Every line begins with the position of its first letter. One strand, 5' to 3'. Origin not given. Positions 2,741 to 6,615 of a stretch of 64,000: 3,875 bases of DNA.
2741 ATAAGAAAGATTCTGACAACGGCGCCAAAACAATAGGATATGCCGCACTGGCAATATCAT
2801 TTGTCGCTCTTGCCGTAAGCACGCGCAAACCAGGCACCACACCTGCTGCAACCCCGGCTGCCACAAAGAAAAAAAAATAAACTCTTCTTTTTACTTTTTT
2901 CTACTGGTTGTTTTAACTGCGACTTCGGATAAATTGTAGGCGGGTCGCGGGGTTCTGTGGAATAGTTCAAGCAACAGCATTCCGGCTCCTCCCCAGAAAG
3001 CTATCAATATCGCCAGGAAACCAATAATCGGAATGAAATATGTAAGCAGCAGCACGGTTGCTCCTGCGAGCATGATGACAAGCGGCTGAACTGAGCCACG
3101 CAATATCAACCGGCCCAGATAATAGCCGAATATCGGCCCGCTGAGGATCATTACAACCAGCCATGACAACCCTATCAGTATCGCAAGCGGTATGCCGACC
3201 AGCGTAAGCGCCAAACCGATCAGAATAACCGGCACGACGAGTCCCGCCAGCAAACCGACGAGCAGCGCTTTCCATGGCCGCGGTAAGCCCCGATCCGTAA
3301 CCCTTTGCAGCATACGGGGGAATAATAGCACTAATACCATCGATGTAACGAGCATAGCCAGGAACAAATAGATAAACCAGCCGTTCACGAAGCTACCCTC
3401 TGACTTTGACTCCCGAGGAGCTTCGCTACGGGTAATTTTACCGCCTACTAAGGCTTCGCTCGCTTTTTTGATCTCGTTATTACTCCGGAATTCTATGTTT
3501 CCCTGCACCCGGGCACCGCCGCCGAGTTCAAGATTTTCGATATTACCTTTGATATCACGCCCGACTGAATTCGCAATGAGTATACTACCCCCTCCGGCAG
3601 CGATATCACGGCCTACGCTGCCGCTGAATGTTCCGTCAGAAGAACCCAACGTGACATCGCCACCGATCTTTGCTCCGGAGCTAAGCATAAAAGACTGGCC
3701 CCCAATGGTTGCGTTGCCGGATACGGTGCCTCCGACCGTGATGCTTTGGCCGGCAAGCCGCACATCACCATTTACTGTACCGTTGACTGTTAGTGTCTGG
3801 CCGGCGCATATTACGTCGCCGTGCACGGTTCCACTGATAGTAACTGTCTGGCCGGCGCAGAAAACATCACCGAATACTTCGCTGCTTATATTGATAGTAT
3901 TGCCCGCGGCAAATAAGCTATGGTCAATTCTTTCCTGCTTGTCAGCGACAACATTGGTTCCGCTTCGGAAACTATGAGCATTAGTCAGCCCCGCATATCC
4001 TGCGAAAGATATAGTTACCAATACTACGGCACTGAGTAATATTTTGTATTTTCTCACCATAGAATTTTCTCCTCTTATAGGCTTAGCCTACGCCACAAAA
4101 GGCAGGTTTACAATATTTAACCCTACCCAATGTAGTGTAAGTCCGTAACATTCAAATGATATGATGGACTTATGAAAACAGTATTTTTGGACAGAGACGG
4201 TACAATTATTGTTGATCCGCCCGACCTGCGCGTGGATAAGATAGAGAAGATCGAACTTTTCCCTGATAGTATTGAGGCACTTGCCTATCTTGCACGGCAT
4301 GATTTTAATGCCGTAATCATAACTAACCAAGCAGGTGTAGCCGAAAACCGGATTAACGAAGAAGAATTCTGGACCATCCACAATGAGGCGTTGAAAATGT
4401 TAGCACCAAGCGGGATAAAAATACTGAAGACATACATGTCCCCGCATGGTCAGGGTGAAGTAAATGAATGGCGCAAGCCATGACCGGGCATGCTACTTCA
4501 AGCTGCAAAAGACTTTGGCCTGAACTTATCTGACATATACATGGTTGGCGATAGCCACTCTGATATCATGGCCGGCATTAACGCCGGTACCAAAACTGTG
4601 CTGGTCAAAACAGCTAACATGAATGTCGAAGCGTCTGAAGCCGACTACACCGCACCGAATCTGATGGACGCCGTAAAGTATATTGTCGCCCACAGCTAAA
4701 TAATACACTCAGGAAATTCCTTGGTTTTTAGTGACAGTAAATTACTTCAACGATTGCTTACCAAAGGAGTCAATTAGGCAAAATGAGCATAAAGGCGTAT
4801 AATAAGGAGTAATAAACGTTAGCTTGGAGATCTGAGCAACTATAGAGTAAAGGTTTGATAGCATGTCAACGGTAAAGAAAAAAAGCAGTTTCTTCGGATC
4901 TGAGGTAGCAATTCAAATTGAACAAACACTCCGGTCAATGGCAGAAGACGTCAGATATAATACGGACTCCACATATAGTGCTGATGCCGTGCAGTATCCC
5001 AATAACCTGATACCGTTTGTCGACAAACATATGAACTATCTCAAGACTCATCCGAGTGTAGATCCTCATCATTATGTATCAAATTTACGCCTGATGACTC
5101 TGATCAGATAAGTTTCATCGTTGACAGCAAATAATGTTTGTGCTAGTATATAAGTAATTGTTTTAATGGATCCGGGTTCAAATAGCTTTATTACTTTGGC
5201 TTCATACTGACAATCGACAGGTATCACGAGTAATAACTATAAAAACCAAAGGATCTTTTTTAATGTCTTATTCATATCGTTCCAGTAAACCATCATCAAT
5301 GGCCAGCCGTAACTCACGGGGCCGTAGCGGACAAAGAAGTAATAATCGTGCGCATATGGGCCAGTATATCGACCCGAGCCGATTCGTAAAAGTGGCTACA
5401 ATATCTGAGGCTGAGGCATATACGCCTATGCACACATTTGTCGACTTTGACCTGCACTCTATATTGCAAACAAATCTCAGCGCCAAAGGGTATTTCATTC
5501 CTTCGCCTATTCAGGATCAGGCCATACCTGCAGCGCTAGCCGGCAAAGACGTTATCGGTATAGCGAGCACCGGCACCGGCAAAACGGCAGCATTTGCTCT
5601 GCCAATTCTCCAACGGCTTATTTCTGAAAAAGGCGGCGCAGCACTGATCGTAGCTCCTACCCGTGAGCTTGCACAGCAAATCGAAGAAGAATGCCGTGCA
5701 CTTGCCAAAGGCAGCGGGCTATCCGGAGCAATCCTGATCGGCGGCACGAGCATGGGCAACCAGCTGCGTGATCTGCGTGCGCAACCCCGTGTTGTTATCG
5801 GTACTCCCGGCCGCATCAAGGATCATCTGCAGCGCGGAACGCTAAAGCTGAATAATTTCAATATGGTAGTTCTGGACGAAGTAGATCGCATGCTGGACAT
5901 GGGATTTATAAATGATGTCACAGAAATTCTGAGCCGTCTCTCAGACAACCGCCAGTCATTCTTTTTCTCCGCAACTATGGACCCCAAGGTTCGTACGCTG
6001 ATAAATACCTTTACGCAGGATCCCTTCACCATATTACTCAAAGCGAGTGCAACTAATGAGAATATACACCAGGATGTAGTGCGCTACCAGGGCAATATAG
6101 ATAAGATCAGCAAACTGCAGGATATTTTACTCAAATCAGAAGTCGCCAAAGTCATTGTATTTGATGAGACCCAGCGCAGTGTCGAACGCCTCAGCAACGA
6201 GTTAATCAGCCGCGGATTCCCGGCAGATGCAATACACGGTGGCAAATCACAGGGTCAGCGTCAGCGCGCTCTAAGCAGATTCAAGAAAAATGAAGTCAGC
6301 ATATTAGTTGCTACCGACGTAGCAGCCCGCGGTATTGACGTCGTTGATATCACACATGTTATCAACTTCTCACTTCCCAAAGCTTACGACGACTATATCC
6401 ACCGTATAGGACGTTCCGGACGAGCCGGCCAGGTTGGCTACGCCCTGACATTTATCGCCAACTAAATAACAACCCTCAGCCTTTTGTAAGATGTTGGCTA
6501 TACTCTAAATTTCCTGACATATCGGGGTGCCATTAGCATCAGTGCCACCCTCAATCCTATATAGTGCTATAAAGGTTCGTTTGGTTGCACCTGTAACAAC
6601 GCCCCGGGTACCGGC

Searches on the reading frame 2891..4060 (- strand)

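Call 81: search_protein_families(library=pfam, proteins=[window:2891-4060:-], max_evalue=0.001)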
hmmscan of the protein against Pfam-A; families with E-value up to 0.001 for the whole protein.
window:2891-4060:- (389 aa): 1 family
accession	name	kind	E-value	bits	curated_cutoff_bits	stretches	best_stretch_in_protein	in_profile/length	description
PF04519.19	Bactofilin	-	6.2e-06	26.8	27.9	1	56-139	3-83/98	Polymer-forming cytoskeletal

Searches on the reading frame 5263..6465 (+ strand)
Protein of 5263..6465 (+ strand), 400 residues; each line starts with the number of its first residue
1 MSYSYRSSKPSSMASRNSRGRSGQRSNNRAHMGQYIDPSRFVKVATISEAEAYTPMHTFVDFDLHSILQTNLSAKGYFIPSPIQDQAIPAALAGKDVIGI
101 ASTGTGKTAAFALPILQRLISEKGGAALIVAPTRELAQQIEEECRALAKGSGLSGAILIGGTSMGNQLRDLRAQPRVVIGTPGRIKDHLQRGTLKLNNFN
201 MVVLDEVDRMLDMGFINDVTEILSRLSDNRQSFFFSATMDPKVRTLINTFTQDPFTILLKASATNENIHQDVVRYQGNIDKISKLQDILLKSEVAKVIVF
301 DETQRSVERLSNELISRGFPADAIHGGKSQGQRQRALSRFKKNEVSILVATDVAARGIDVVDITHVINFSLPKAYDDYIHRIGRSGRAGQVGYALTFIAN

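Call 81: search_protein_families(library=pfam, proteins=[window:5263-6465:+], max_evalue=0.001)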
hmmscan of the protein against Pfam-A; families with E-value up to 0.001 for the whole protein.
window:5263-6465:+ (400 aa): 5 families
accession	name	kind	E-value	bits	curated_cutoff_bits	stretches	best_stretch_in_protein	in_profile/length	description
PF00270.35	DEAD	-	4.2e-51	173.4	26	1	81-244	1-165/167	DEAD/DEAH box helicase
PF00271.37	Helicase_C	-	3e-33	114.8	23.5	1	280-389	1-110/110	Helicase conserved C-terminal domain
PF04851.21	ResIII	-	1.2e-10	42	22.5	1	96-239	25-162/164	Type III restriction enzyme, res subunit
PF13245.12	AAA_19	-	1.6e-05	25.5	25.1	0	84-214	1-105/134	AAA domain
PF13604.12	AAA_30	-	6.2e-05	23.3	27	1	83-206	5-96/191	AAA domain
